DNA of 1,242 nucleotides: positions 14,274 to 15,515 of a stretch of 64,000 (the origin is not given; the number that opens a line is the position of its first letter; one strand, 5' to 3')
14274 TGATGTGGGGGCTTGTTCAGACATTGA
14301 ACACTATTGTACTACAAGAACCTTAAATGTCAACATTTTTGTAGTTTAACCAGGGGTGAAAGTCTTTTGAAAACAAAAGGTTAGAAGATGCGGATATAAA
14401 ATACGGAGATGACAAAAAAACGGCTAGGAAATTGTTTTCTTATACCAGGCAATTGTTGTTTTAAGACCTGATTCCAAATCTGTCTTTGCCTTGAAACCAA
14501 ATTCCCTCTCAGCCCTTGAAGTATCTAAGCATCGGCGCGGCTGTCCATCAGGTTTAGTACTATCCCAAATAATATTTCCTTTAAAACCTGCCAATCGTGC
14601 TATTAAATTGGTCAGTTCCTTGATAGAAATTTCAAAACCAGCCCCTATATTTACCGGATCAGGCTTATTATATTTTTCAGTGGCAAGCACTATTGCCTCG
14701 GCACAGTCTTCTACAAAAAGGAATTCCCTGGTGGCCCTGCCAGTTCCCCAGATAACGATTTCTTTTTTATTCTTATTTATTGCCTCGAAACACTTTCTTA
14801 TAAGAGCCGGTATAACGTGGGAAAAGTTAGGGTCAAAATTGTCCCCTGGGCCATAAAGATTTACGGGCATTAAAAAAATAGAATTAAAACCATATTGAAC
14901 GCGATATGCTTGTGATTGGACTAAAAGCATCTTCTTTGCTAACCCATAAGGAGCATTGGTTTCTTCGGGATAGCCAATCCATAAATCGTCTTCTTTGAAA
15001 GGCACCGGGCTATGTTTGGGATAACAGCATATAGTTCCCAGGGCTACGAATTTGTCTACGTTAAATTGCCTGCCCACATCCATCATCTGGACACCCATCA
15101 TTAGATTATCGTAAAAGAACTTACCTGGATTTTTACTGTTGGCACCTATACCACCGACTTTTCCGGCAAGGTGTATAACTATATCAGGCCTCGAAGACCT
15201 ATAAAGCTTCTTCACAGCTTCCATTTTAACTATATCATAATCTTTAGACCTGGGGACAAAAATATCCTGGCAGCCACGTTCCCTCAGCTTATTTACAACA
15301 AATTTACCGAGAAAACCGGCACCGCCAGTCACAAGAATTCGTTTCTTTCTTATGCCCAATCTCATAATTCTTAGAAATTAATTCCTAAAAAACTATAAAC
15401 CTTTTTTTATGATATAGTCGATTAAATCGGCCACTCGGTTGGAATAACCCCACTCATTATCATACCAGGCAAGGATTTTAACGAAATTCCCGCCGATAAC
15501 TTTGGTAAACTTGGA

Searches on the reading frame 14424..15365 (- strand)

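Call 43: search_protein_families(library=ncbifam, proteins=[window:14424-15365:-], max_evalue=0.001)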
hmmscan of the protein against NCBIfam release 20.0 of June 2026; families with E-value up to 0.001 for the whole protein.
window:14424-15365:- (313 aa): 17 families
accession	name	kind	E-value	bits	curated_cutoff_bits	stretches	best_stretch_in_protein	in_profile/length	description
NF047922.1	GDPFucSynFcl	equivalog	9e-93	311.1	500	1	7-310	2-303/308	GDP-L-fucose synthase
TIGR01179.1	galE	equivalog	5.2e-28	97.8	262.3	1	44-311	55-328/332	UDP-glucose 4-epimerase GalE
TIGR01181.1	dTDP_gluc_dehyt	equivalog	9.4e-27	93.9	365.1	1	43-310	57-313/321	dTDP-glucose 4,6-dehydratase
TIGR04180.1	EDH_00030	hypoth_equivalog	1.5e-19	70.2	475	1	44-271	57-268/297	NAD-dependent 4,6-dehydratase LegB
NF007490.0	PRK10084.1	subfamily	9.1e-18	64.4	649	1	137-309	164-335/361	dTDP-glucose 4,6-dehydratase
NF007582.0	PRK10217.1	equivalog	1.7e-14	53.7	698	1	43-309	58-332/355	dTDP-glucose 4,6-dehydratase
NF011728.1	PRK15181.1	equivalog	5.2e-12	45.4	760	1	44-309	77-338/348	Vi polysaccharide biosynthesis UDP-N-acetylglucosaminuronic acid C-4 epimerase TviC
TIGR02622.1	CDP_4_6_dhtase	equivalog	8.9e-12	44.8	278.45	1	43-311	61-333/352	CDP-glucose 4,6-dehydratase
NF007956.0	PRK10675.1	subfamily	4.4e-11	42.5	394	1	42-310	56-331/338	UDP-glucose 4-epimerase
NF042422.1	oxyalk_red_OleD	equivalog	8.2e-11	41.8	580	1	9-233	2-219/329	2-alkyl-3-oxoalkanoate reductase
TIGR02197.1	heptose_epim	equivalog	8.2e-11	41.6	274.6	1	10-310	1-315/316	ADP-glyceromanno-heptose 6-epimerase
TIGR01214.1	rmlD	equivalog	1e-06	28.1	224.05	1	9-68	1-59/285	dTDP-4-dehydrorhamnose reductase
TIGR01777.1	yfcH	hypoth_equivalog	3.7e-06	26.7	207.35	0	10-69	1-67/292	TIGR01777 family oxidoreductase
NF042423.1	oxyalk_red_Shew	equivalog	6.3e-06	25.5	580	1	3-247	4-239/331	2-alkyl-3-oxoalkanoate reductase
NF008360.0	PRK11150.1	equivalog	6.9e-06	25.5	452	0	10-37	2-29/310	ADP-glyceromanno-heptose 6-epimerase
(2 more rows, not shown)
